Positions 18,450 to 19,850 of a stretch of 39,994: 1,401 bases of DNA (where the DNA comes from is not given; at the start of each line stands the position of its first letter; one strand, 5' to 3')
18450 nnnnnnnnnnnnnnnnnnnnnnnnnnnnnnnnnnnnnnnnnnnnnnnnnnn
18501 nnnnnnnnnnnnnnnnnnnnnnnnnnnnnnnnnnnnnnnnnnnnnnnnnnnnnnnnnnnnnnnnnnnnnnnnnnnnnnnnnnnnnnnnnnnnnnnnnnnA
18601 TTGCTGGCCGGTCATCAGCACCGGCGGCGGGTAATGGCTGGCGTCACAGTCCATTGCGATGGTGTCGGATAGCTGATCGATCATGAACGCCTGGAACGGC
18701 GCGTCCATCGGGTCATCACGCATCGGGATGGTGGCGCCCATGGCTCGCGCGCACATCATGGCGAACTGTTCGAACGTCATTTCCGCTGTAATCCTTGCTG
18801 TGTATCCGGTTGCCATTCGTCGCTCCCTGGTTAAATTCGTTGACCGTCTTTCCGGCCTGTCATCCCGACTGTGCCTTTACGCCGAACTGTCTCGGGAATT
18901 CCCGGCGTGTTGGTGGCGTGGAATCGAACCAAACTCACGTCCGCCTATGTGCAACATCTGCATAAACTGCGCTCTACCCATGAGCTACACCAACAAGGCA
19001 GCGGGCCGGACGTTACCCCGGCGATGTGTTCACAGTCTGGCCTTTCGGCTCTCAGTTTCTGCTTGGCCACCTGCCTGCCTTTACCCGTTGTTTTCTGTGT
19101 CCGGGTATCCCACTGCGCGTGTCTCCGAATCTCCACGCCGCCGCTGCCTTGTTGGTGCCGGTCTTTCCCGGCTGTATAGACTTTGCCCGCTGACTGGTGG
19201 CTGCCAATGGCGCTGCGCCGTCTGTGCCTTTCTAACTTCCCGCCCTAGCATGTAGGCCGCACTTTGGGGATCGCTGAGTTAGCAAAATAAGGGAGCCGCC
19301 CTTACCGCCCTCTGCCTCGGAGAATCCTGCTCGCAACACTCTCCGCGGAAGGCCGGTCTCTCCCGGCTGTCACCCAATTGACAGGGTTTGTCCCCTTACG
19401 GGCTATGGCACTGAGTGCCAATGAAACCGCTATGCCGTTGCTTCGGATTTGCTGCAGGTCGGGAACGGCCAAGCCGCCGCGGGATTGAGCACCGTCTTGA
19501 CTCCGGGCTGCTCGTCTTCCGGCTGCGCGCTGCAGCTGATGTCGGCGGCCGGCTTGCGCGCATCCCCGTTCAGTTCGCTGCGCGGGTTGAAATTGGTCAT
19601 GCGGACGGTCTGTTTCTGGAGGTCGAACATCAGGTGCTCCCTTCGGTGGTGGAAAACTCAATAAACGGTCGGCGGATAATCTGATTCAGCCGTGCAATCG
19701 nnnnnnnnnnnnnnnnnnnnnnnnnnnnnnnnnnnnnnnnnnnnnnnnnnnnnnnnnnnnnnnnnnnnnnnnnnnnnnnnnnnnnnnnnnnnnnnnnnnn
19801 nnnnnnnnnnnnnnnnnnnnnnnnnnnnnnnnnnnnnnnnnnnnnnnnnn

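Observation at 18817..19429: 613-bp hairpin-dense non-coding gap inside an otherwise gap-free early operon: candidate large structured RNA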

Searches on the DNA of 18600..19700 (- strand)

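Call 5: search_rna_families(source=window, start=18600, end=19700, threshold=evalue, max_evalue=10, show_alignments=4)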
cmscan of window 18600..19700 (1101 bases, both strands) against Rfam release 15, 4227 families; matches with E-value up to 10: 1.
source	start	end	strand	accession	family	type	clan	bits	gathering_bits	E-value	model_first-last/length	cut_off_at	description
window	18909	18994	-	RF01852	tRNA-Sec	Gene; tRNA;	CL00001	18.2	47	1.3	1-91/91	no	Selenocysteine transfer RNA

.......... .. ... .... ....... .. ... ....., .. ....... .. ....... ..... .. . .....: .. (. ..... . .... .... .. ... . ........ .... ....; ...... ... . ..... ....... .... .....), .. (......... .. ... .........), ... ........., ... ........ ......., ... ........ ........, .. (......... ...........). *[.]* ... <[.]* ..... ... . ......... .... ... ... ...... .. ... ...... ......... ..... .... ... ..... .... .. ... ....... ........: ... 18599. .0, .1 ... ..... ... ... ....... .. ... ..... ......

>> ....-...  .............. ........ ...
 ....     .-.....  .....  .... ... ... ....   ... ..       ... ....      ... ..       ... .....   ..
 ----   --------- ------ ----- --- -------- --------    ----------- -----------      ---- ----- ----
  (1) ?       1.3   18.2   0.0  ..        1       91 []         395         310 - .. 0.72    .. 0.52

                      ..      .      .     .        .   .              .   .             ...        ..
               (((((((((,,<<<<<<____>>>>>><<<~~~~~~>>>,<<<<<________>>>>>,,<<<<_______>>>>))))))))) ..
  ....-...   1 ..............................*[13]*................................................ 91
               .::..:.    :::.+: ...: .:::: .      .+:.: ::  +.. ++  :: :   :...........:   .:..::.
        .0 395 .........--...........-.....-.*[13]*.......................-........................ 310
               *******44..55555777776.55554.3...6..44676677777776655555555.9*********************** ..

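Call 6: search_dna_similar(query=window:18817-19429:-, collection=phages, mode=distant, max_rows=30)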
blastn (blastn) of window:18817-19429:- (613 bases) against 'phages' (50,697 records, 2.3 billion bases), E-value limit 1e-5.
No match.

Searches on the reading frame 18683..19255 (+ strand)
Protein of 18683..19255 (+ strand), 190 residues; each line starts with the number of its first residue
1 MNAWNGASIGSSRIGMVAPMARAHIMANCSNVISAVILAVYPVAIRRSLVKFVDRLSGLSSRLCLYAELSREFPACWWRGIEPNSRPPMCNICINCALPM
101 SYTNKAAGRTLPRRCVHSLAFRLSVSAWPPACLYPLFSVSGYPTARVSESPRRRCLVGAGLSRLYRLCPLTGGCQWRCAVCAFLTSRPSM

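Call 71: search_protein_families(library=phrogs, proteins=[window:18683-19255:+], max_evalue=0.01)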
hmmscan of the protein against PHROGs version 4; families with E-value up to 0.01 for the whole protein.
window:18683-19255:+ (190 aa): 0 families

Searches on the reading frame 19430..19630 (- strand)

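Call 8: search_protein_families(library=phrogs, proteins=[window:19430-19630:-], max_evalue=0.01)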
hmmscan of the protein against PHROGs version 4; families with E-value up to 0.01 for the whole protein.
window:19430-19630:- (66 aa): 0 families

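Call 9: search_protein_families(library=pfam, proteins=[window:19430-19630:-], max_evalue=0.01)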
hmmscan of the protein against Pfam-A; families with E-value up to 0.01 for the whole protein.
window:19430-19630:- (66 aa): 1 family
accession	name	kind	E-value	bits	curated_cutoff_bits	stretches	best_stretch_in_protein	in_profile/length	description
PF07382.16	HC2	-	0.003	18.1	40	1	24-60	154-193/194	Histone H1-like nucleoprotein HC2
